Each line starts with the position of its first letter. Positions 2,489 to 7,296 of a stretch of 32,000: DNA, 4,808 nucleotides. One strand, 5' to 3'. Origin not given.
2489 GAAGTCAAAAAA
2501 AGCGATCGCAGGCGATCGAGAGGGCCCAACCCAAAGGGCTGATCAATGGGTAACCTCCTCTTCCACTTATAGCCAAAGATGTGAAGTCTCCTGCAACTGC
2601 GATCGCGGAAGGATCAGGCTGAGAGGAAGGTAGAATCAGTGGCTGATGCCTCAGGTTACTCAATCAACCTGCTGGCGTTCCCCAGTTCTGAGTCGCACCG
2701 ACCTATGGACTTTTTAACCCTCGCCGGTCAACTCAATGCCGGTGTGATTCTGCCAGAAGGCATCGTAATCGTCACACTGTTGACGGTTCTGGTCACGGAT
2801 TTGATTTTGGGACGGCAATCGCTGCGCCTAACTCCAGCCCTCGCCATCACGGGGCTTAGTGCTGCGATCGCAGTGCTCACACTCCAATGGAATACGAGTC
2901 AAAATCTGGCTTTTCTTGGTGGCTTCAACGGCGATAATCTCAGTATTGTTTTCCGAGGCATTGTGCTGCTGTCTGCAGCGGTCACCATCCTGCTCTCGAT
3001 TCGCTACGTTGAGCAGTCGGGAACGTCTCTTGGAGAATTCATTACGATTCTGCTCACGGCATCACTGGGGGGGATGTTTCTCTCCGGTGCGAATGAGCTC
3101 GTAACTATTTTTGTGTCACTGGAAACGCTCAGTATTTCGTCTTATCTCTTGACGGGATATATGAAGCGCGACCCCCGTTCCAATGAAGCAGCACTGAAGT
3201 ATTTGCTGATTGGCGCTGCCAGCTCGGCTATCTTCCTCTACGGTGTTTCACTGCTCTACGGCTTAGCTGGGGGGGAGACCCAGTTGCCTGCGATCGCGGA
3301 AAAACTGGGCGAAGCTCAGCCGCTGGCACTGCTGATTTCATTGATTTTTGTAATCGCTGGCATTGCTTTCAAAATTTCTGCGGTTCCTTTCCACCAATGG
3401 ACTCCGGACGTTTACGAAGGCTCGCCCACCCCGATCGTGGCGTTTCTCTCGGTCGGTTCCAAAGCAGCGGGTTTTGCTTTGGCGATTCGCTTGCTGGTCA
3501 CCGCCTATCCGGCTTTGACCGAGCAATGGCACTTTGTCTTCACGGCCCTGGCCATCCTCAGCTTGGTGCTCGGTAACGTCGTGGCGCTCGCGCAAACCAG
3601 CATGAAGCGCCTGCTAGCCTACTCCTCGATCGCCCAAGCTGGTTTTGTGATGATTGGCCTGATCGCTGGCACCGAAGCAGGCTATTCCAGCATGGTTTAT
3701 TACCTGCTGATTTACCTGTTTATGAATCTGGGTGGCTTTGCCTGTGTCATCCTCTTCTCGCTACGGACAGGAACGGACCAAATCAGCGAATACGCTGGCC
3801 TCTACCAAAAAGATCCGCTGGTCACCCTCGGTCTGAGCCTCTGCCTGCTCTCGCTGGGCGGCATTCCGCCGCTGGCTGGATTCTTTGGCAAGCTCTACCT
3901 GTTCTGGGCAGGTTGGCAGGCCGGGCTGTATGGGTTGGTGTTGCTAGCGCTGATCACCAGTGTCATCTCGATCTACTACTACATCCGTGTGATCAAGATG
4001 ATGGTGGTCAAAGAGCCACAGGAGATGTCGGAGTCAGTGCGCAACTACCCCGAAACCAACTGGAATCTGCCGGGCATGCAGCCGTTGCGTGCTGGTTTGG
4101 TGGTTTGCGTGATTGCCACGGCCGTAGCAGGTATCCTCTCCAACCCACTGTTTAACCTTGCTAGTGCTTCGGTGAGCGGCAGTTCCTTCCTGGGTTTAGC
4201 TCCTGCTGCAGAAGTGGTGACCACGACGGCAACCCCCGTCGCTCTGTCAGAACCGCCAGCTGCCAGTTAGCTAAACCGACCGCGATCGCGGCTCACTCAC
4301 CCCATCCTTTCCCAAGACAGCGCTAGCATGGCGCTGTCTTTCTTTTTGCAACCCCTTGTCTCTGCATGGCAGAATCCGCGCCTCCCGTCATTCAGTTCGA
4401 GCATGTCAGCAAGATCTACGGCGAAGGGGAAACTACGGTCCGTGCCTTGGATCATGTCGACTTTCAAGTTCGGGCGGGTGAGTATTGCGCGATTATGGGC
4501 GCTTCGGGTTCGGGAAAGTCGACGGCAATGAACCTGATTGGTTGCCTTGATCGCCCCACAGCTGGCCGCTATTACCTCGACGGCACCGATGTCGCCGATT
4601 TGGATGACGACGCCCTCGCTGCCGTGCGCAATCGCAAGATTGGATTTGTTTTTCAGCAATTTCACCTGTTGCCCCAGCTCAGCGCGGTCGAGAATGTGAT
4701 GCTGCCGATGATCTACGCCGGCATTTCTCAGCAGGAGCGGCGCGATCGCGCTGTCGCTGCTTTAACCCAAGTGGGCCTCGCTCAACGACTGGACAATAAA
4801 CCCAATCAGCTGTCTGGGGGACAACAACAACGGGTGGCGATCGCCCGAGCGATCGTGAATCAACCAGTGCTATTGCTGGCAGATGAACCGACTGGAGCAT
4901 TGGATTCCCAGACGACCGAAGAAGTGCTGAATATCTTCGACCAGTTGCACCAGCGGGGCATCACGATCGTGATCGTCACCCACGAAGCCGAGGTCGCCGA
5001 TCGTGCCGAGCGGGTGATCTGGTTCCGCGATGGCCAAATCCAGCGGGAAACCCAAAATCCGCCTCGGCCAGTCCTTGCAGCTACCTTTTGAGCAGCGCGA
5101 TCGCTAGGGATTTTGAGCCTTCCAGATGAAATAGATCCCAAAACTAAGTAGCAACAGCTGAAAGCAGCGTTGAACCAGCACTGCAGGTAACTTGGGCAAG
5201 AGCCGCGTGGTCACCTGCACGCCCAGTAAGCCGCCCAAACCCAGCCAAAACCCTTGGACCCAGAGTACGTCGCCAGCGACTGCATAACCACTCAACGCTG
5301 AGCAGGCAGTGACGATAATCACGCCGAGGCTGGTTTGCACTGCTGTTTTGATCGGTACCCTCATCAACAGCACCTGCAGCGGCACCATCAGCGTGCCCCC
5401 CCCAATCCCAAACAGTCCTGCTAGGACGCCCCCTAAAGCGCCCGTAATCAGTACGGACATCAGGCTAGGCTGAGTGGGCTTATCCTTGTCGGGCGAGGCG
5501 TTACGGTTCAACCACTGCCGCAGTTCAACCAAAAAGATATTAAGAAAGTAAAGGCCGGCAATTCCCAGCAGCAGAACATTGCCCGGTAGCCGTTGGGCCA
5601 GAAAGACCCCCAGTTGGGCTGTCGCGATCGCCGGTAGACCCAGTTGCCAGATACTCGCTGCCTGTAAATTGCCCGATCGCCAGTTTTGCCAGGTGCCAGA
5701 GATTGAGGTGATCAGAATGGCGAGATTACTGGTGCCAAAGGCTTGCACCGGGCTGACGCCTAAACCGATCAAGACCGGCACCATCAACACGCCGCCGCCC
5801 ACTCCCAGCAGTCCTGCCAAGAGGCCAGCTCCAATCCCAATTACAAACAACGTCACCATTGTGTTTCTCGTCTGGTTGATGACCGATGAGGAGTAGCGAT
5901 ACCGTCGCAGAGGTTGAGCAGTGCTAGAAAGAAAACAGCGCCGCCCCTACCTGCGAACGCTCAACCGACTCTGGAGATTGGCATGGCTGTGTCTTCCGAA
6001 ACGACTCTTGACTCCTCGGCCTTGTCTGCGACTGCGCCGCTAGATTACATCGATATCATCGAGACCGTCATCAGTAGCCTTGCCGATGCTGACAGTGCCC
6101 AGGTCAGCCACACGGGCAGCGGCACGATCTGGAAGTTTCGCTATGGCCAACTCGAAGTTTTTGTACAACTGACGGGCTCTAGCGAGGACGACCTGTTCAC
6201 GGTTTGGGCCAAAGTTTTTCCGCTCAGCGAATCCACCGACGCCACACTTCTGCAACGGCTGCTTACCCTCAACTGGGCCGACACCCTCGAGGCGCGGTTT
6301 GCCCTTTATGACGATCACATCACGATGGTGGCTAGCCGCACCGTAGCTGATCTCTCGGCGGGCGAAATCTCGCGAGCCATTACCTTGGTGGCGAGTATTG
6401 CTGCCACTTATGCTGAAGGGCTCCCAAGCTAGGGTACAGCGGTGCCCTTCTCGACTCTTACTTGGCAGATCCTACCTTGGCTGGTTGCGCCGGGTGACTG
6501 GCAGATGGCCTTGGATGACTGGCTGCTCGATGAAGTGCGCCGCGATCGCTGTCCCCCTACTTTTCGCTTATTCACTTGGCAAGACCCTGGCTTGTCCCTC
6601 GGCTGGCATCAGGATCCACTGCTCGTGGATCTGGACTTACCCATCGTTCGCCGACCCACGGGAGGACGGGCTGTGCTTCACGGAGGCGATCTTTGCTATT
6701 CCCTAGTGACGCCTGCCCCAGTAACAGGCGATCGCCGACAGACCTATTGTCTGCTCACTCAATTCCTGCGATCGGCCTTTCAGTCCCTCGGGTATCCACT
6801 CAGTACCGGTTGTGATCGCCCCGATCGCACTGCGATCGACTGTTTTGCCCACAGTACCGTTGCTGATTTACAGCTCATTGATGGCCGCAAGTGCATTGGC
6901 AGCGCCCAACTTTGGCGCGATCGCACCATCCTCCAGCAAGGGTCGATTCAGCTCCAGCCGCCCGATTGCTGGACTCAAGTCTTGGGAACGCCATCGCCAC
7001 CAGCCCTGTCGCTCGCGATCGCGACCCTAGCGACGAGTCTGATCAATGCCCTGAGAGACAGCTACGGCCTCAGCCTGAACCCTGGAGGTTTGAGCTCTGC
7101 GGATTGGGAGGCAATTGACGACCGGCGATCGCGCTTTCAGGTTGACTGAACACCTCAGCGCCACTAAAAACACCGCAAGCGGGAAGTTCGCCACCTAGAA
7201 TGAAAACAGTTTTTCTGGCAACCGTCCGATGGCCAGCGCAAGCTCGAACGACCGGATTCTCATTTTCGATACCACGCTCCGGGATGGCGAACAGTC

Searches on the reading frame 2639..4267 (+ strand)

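Call 50: search_protein_families(library=pfam, proteins=[window:2639-4267:+], max_evalue=0.001)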
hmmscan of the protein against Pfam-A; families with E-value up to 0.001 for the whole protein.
window:2639-4267:+ (543 aa): 2 families
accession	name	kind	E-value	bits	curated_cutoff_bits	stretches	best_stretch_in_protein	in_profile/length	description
PF00361.26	Proton_antipo_M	-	3.8e-81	273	21.5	1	151-444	1-294/294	NADH:quinone oxidoreductase/Mrp antiporter, TM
PF19530.4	Ndh2_N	-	4.3e-10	40.2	27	1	34-121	12-99/100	NAD(P)H-quinone oxidoreductase subunit 2 N-terminal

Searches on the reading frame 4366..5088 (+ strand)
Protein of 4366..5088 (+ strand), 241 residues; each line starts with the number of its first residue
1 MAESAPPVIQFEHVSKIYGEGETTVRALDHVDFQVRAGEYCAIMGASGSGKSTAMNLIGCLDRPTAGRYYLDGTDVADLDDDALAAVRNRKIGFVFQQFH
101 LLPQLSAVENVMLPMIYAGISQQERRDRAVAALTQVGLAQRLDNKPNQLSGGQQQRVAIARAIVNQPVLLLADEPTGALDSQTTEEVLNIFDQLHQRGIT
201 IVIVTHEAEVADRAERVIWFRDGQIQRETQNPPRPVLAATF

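Call 50: search_protein_families(library=pfam, proteins=[window:4366-5088:+], max_evalue=0.001)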
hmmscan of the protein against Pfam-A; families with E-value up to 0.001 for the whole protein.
window:4366-5088:+ (241 aa): 3 families
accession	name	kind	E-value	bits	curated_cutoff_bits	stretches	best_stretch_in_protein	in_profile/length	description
PF00005.33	ABC_tran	-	1.5e-34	119.9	25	1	28-176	1-136/137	ABC transporter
PF02463.25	SMC_N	-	2.8e-06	27.4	40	1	83-218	70-209/220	RecF/RecN/SMC N terminal domain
PF13304.12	AAA_21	-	1.1e-05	26.1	27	0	159-210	248-302/304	AAA domain, putative AbiEii toxin, Type IV TA system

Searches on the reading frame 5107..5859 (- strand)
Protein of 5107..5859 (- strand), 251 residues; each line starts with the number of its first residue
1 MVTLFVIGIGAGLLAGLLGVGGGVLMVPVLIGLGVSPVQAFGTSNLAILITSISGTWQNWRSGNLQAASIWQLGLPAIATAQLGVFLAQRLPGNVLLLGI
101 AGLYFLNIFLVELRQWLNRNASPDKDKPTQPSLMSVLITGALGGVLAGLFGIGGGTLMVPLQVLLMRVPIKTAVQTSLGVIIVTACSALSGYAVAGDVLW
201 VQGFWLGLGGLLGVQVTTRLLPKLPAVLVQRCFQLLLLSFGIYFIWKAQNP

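Call 50: search_protein_families(library=pfam, proteins=[window:5107-5859:-], max_evalue=0.001)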
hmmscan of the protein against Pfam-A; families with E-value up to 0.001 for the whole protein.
window:5107-5859:- (251 aa): 1 family
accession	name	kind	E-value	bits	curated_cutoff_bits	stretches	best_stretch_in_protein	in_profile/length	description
PF01925.25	TauE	-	2.6e-48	165.2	32.6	1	4-243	1-236/237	Sulfite exporter TauE/SafE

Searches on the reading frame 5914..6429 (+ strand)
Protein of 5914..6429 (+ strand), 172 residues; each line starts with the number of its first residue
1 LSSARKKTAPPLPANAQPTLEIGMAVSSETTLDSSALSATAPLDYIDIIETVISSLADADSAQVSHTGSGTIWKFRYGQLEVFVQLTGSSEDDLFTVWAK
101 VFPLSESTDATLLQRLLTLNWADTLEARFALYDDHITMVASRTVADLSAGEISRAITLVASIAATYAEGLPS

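Call 50: search_protein_families(library=pfam, proteins=[window:5914-6429:+], max_evalue=0.001)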
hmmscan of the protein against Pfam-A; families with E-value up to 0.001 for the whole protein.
window:5914-6429:+ (172 aa): 2 families
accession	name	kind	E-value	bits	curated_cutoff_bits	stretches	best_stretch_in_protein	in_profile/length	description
PF10722.14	YbjN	-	1.7e-16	61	22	1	47-169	3-123/126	Putative bacterial sensory transduction regulator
PF22551.1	TY-Chap1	-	0.00094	19.3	27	0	52-168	7-118/132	T3SS (YopN, CesT) and YbjN peptide-binding chaperone 1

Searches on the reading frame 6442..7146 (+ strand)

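Call 50: search_protein_families(library=pfam, proteins=[window:6442-7146:+], max_evalue=0.001)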
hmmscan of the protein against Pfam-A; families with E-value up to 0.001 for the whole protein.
window:6442-7146:+ (235 aa): 2 families
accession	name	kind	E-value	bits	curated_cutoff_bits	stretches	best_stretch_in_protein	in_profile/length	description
PF21948.1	LplA-B_cat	-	8.5e-17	62.2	27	1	20-170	4-145/200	Lipoyl protein ligase A/B catalytic domain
PF03099.24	BPL_LplA_LipB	-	7.1e-12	45.8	21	1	65-171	25-130/133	Biotin/lipoate A/B protein ligase family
